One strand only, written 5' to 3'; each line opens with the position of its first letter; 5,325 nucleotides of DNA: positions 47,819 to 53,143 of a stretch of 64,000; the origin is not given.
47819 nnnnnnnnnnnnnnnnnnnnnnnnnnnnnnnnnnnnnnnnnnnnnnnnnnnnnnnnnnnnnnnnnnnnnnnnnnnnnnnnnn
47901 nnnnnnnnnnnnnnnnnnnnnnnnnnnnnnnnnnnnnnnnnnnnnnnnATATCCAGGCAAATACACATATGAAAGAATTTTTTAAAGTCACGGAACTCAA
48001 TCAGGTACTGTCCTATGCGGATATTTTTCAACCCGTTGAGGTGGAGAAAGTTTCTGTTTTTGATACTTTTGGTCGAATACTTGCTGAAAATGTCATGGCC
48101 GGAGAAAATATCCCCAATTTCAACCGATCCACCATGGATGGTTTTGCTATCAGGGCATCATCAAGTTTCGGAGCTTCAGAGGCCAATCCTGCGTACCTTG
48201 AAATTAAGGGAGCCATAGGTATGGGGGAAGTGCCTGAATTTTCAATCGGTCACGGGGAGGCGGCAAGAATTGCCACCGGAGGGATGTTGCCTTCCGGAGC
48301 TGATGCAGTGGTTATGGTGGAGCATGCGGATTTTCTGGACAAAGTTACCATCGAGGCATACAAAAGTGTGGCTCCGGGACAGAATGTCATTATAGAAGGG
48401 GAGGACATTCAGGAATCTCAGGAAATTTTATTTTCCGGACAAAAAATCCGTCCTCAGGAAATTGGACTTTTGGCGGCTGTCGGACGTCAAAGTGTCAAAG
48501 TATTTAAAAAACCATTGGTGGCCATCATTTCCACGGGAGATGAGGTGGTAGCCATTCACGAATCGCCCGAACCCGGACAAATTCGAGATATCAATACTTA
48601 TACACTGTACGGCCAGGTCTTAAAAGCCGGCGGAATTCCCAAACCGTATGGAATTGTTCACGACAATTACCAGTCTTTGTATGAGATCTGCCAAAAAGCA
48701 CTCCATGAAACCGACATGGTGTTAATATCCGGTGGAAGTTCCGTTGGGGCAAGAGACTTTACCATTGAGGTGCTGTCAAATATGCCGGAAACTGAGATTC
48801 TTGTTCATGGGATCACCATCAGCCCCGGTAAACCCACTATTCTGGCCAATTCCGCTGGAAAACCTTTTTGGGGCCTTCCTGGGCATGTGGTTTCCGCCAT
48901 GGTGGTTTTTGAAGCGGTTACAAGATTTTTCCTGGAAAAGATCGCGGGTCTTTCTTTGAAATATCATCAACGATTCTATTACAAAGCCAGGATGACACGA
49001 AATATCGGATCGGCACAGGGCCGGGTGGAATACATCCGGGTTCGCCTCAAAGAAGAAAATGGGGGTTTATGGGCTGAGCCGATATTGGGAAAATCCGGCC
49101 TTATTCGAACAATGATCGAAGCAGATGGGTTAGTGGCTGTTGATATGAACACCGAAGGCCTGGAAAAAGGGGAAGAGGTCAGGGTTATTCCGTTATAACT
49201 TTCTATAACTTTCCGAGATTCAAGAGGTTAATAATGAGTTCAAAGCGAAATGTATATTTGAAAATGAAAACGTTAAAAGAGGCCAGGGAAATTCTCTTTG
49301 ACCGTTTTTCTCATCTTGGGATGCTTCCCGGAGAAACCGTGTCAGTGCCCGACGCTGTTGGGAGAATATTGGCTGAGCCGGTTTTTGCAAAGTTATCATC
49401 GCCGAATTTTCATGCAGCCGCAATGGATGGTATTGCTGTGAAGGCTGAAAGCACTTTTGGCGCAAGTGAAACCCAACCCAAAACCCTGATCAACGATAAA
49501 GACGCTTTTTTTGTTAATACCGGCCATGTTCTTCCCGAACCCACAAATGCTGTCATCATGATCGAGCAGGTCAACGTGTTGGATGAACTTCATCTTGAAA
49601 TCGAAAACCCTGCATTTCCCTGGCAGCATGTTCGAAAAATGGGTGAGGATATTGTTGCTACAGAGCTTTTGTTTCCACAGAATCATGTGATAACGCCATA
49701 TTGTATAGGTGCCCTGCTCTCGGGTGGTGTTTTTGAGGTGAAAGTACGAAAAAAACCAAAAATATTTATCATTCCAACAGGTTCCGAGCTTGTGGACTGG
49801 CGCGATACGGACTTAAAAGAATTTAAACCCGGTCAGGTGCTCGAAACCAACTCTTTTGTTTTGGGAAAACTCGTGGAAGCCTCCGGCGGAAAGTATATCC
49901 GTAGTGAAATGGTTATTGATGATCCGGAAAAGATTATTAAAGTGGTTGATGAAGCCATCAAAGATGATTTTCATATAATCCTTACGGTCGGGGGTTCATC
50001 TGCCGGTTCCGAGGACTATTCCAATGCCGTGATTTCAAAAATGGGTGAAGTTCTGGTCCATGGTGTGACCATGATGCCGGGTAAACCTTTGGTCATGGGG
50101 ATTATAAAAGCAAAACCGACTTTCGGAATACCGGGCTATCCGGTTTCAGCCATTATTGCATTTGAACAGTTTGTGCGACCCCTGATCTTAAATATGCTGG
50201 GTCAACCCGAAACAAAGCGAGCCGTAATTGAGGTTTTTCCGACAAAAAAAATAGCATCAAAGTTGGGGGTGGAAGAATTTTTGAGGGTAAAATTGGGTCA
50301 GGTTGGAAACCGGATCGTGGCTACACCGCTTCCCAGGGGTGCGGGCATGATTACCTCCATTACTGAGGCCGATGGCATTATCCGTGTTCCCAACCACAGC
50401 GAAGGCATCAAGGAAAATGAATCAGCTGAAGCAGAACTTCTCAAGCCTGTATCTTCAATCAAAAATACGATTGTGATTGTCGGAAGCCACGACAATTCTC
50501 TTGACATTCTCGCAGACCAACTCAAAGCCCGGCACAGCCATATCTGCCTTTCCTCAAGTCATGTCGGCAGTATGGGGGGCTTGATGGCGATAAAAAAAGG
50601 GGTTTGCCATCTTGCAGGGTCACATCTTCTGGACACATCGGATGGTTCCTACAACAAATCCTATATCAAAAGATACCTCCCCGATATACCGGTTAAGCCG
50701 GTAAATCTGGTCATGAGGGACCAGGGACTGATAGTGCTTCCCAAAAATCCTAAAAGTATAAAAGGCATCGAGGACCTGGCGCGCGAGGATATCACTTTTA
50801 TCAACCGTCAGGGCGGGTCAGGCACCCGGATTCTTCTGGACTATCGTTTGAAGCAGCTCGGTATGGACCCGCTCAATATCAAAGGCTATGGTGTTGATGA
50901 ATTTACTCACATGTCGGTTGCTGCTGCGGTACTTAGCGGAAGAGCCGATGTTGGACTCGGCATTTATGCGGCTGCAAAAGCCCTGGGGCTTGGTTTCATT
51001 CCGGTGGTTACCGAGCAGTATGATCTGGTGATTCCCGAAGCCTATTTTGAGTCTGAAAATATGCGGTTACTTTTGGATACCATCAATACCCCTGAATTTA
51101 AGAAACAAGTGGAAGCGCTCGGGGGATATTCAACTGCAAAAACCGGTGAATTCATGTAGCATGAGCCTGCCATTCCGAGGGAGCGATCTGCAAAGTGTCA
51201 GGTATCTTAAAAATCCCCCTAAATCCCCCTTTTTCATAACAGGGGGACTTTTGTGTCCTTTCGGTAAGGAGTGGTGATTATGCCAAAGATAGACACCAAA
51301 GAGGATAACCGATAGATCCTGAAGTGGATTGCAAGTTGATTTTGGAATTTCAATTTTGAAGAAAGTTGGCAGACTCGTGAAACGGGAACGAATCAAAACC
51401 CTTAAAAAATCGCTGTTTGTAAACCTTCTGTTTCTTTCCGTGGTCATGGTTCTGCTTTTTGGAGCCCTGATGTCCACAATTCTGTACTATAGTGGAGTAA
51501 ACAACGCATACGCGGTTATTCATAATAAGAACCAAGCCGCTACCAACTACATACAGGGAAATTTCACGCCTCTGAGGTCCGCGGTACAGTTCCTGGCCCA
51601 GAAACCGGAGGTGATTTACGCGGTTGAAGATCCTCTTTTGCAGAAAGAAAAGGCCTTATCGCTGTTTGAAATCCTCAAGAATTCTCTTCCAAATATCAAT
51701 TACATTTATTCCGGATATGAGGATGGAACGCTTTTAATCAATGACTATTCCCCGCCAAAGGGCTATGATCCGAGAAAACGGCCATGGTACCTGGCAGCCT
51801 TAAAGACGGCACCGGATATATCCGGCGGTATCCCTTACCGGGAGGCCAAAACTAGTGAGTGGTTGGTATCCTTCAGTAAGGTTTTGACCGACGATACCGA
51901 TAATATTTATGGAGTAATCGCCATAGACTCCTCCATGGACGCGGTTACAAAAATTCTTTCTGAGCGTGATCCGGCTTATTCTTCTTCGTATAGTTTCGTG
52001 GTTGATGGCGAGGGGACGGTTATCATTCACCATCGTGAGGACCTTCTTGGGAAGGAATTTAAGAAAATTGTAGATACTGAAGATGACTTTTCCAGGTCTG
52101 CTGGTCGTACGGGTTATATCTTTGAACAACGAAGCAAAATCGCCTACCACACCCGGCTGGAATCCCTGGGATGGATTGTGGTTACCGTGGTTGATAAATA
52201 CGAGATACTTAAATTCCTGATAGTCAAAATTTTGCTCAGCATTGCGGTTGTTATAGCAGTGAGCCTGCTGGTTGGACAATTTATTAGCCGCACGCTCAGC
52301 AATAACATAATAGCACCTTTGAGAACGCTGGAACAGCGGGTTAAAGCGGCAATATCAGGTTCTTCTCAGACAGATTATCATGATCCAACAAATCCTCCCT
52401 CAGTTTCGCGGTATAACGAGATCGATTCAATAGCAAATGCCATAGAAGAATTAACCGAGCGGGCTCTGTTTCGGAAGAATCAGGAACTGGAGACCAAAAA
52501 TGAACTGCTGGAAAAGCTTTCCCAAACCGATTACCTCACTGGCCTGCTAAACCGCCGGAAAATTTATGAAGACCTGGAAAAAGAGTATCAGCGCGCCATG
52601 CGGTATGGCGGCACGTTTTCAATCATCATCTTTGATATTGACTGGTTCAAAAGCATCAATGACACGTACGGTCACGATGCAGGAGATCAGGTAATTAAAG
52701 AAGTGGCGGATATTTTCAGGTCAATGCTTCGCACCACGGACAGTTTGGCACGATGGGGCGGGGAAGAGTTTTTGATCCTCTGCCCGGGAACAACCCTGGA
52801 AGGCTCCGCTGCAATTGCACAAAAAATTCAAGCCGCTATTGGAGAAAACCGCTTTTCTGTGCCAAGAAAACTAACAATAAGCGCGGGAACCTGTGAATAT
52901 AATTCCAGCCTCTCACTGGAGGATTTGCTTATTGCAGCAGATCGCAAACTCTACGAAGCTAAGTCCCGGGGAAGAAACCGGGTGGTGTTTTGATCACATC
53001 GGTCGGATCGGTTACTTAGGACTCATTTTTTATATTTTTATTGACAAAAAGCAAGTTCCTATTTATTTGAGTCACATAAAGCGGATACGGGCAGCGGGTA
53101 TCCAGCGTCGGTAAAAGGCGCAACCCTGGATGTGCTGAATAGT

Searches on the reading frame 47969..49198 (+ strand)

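Call 27: search_protein_families(library=pfam, proteins=[window:47969-49198:+], max_evalue=0.01)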
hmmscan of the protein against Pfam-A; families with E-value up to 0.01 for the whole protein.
window:47969-49198:+ (409 aa): 3 families
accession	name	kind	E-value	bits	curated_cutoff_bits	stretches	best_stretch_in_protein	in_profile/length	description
PF03453.22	MoeA_N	-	3.2e-44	150.8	30.8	1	21-172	15-160/160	MoeA N-terminal region (domain I and II)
PF00994.29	MoCF_biosynth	-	7.8e-27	94.2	26.6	1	185-323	1-143/144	Probable molybdopterin binding domain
PF03454.20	MoeA_C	-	4.3e-21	75.3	22.1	1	339-409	1-72/72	MoeA C-terminal region (domain IV)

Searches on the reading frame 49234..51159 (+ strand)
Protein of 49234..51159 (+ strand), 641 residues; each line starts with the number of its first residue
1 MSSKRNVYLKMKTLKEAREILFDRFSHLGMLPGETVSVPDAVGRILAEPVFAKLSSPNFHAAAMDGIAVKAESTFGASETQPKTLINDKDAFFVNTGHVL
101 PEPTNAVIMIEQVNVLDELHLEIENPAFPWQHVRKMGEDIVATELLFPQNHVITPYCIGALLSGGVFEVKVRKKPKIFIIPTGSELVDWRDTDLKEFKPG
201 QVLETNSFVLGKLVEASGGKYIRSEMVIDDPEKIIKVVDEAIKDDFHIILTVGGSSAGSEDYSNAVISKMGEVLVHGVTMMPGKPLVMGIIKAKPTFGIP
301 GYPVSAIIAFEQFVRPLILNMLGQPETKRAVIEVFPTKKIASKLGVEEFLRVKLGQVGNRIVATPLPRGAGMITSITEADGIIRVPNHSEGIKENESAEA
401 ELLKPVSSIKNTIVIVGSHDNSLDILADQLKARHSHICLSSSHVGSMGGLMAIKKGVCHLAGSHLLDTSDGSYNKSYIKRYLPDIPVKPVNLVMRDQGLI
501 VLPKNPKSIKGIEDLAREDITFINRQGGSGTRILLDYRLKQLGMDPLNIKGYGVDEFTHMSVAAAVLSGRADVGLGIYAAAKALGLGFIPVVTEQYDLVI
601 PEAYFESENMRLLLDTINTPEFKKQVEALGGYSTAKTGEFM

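Call 27: search_protein_families(library=pfam, proteins=[window:49234-51159:+], max_evalue=0.01)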
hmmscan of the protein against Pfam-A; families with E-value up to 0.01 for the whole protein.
window:49234-51159:+ (641 aa): 5 families
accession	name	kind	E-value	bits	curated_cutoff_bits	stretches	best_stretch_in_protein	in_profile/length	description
PF12727.12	PBP_like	-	4.6e-72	241.7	27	1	427-617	1-192/193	PBP superfamily domain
PF03453.22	MoeA_N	-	7.6e-36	123.6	30.8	1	13-165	2-160/160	MoeA N-terminal region (domain I and II)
PF00994.29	MoCF_biosynth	-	2.7e-23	82.7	26.6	1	179-318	2-142/144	Probable molybdopterin binding domain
PF03454.20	MoeA_C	-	1.1e-13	51.6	22.1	1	338-403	6-72/72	MoeA C-terminal region (domain IV)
PF12974.12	Phosphonate-bd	-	2e-05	24.5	27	1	497-581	86-167/242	ABC transporter, phosphonate, periplasmic substrate-binding protein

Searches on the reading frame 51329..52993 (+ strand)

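Call 27: search_protein_families(library=pfam, proteins=[window:51329-52993:+], max_evalue=0.01)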
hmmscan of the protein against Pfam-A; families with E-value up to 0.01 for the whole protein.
window:51329-52993:+ (554 aa): 5 families
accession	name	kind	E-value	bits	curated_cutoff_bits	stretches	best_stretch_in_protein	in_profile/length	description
PF00990.26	GGDEF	-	1.6e-43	148.7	23.8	1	399-551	2-161/161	Diguanylate cyclase, GGDEF domain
PF02743.24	dCache_1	-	2.6e-19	70.1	45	1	71-286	18-239/240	Cache domain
PF22673.2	MCP-like_PDC_1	-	9.4e-06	26.5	27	1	125-206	33-111/113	Methyl-accepting chemotaxis protein-like, first PDC sensor domain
PF22335.1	Cas10-Cmr2_palm2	-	0.00049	20.7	27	1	477-552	58-132/133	Cas10/Cmr2, second palm domain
PF17200.10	sCache_2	-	0.0081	16.5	25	0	216-254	49-90/155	Single Cache domain 2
